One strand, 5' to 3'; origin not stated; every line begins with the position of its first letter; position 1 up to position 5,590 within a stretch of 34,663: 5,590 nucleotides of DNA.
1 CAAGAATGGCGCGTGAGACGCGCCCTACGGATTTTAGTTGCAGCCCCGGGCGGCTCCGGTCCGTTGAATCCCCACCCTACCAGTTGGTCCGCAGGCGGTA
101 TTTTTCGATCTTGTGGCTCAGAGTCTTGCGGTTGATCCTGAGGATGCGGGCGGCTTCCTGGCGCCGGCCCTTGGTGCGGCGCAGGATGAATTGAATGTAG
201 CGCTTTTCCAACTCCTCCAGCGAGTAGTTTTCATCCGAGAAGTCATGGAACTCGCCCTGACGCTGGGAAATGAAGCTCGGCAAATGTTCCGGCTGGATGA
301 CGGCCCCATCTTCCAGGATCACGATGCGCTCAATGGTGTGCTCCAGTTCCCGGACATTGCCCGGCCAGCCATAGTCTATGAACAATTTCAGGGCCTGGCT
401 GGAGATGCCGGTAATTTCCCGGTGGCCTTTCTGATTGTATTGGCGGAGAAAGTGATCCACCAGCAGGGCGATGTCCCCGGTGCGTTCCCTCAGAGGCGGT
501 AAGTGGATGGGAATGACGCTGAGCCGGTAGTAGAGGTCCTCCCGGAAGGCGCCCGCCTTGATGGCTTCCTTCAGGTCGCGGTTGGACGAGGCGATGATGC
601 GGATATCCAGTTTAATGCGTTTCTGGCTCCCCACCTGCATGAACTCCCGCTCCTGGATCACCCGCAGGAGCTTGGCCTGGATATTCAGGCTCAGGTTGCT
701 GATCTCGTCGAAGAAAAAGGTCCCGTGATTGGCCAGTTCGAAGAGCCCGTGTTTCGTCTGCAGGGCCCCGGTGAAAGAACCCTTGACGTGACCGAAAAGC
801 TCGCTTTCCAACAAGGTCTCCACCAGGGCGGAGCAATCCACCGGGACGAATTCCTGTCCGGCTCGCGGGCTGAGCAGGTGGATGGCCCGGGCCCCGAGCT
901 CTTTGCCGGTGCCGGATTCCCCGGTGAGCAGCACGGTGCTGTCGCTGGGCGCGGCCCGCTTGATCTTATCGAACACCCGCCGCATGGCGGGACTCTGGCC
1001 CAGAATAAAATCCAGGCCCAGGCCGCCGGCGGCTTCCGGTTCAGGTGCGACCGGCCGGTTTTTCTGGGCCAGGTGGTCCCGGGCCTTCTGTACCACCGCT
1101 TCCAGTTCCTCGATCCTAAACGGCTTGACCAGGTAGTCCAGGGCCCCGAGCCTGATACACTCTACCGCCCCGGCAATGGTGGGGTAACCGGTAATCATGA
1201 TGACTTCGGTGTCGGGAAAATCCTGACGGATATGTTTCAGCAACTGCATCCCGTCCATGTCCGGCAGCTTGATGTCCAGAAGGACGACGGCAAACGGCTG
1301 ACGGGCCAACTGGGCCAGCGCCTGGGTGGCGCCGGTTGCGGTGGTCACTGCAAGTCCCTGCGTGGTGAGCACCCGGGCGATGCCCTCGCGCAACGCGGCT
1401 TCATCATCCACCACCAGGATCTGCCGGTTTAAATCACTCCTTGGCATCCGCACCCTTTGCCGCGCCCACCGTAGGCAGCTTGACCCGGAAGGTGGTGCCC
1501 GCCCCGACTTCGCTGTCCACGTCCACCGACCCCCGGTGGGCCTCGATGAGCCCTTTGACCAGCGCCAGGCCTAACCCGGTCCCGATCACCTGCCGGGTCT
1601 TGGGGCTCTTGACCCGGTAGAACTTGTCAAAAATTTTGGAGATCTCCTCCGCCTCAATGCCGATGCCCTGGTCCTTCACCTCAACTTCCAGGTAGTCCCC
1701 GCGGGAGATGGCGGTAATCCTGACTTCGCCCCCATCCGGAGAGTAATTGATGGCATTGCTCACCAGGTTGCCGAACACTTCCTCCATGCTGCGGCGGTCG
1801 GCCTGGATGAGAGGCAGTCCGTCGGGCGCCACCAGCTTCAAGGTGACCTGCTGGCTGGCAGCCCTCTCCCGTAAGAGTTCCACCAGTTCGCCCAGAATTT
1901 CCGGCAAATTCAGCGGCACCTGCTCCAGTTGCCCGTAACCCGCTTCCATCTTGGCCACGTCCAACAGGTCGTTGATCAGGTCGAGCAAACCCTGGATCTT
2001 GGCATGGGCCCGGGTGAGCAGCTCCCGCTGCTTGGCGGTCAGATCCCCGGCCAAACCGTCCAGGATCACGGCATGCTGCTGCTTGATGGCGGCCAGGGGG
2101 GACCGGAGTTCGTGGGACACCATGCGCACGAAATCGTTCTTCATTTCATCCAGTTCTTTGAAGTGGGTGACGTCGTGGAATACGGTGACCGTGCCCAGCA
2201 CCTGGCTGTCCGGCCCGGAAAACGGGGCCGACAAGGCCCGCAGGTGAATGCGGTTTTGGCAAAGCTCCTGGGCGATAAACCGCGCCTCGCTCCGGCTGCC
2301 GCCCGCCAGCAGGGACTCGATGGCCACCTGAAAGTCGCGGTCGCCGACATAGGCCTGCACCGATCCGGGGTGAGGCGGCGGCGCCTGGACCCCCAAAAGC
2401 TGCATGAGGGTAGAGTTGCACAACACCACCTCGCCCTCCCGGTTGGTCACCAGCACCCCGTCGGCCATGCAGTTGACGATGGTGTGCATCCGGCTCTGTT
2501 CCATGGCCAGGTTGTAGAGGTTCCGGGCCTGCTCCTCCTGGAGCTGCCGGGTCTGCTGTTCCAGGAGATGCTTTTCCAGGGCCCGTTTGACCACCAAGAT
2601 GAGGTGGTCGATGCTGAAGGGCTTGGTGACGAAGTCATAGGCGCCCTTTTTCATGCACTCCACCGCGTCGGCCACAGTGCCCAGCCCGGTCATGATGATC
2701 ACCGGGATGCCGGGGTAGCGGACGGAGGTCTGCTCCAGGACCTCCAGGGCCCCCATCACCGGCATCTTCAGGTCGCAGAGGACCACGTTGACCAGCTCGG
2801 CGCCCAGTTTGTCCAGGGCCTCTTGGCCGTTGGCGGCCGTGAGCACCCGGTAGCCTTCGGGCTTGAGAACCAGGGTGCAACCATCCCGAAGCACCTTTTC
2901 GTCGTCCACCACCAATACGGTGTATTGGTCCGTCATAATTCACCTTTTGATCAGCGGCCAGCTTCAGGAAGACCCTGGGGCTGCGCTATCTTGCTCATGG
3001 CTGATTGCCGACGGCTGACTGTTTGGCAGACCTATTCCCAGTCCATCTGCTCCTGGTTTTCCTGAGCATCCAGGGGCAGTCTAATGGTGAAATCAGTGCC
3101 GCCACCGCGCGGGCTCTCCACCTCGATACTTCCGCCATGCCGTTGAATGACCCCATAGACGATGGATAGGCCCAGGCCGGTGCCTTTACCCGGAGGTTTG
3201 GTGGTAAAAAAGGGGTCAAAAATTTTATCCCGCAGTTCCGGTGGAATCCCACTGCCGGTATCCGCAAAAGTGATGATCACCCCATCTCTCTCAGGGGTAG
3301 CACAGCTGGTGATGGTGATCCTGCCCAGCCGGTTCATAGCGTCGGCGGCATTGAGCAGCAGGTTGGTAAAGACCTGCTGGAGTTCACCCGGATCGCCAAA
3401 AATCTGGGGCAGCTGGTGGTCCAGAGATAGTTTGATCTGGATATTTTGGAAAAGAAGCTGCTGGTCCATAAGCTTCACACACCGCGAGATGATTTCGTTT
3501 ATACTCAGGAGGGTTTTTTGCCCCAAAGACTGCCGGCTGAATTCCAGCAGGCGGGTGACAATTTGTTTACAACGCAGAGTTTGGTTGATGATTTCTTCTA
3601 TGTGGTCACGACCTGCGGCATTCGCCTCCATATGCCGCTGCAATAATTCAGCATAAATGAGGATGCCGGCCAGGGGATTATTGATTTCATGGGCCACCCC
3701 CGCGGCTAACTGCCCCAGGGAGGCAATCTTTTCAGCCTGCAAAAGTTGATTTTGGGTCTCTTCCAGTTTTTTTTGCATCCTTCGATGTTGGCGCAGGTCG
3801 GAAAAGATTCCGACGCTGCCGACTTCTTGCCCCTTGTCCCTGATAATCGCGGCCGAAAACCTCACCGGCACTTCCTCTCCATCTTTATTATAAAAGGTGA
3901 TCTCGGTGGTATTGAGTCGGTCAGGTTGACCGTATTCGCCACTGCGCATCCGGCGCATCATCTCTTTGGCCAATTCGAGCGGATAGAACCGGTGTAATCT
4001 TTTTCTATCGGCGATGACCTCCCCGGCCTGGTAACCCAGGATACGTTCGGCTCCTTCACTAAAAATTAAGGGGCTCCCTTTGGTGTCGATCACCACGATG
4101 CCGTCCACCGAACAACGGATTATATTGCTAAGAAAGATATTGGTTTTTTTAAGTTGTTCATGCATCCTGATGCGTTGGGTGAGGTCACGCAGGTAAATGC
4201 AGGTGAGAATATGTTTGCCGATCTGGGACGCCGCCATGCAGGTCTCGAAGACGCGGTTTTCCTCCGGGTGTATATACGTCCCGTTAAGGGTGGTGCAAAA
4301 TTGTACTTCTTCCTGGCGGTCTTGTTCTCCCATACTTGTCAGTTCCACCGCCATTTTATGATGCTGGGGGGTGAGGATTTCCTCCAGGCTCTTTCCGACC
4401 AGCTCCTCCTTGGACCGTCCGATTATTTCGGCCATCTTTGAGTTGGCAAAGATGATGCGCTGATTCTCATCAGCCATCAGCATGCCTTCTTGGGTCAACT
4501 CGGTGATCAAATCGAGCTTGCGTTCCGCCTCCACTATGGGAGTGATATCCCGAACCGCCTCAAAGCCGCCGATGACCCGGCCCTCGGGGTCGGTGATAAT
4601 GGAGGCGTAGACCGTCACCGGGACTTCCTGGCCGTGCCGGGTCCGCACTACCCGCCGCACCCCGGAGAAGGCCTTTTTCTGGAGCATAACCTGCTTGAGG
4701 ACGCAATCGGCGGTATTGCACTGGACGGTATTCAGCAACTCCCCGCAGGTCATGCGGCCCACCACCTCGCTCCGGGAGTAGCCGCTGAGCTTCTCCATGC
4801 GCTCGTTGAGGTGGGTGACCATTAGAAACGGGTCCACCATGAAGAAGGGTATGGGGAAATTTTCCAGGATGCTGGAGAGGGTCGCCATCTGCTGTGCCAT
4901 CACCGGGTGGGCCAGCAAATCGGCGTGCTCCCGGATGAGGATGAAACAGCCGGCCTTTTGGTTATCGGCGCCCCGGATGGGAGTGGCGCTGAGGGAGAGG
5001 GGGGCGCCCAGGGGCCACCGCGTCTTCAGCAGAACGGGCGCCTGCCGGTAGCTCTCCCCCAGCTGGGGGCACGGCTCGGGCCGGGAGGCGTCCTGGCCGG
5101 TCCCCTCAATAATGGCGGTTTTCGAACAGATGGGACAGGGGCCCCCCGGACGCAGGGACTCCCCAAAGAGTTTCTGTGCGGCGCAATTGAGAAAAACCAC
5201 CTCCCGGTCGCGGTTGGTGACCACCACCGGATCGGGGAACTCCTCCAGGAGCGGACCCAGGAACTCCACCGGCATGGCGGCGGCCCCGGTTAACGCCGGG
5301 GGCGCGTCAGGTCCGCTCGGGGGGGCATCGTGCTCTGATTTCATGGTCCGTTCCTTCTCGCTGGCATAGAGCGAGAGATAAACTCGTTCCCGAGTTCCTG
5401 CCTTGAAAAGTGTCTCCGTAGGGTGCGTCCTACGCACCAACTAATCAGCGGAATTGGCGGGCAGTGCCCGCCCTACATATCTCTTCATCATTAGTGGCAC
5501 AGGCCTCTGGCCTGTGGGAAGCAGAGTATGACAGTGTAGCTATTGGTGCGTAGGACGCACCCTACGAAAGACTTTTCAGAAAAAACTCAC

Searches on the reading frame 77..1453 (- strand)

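Call 14: search_protein_families(library=pfam, proteins=[window:77-1453:-], max_evalue=0.00001)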
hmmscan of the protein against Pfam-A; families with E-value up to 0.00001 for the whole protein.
window:77-1453:- (458 aa): 6 families
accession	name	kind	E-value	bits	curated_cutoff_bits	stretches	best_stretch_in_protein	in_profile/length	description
PF00158.32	Sigma54_activat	-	1.7e-67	226.7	20.2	1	150-317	1-168/168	Sigma-54 interaction domain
PF00072.30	Response_reg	-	4.8e-30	104.4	30.2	1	12-121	1-110/111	Response regulator receiver domain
PF25601.1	AAA_lid_14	-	4e-28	97.5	27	1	322-400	1-79/87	AAA+ ATPase lid domain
PF14532.12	Sigma54_activ_2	-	1.4e-22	80.9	25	1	151-321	1-138/138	Sigma-54 interaction domain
PF02954.25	HTH_8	-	1.6e-11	44.1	22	1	411-452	1-42/42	Bacterial regulatory protein, Fis family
PF07728.20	AAA_5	-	1.2e-07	32.3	22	1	174-292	2-123/139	AAA domain (dynein-related subfamily)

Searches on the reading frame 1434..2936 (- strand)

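Call 14: search_protein_families(library=pfam, proteins=[window:1434-2936:-], max_evalue=0.00001)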
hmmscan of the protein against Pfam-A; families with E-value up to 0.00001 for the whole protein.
window:1434-2936:- (500 aa): 5 families
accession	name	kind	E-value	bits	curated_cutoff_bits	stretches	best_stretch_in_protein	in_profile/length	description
PF02518.31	HATPase_c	-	3.9e-29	101.8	26.4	1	380-489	2-109/111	Histidine kinase-, DNA gyrase B-, and HSP90-like ATPase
PF00072.30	Response_reg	-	2.2e-26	92.6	30.2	1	7-116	1-110/111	Response regulator receiver domain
PF00512.31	HisKA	-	3.6e-15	56.2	26.9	1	265-333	1-66/66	His Kinase A (phospho-acceptor) domain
PF00989.32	PAS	-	1.2e-06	28.9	22.6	1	149-256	2-113/113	PAS fold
PF13581.12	HATPase_c_2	-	4.9e-06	27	27.4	0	384-484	36-124/127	Histidine kinase-like ATPase domain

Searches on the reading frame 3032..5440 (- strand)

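Call 14: search_protein_families(library=pfam, proteins=[window:3032-5440:-], max_evalue=0.00001)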
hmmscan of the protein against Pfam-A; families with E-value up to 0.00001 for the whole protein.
window:3032-5440:- (802 aa): 8 families
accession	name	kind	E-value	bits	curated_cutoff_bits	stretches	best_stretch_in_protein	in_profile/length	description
PF00989.32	PAS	-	2e-40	137.7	22.6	2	188-298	3-112/113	PAS fold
PF13426.13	PAS_9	-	1.7e-33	115.4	27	3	446-550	2-102/103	PAS domain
PF08448.16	PAS_4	-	4.1e-31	107.9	23.1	2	192-300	1-106/110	PAS fold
PF02518.31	HATPase_c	-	4.4e-29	101.6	26.4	1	682-791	1-110/111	Histidine kinase-, DNA gyrase B-, and HSP90-like ATPase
PF13188.13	PAS_8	-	4.4e-19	68.1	21.8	0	311-356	5-51/65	PAS domain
PF00512.31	HisKA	-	8.4e-16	58.2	26.9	1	575-637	2-63/66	His Kinase A (phospho-acceptor) domain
PF08447.18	PAS_3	-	1.9e-15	57.3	25.6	0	460-544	4-87/89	PAS fold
PF24820.1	Diguanyl_cycl_sensor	-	6.2e-06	26.6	28.1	0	314-381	3-70/109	Diguanylate cyclase-like sensor domain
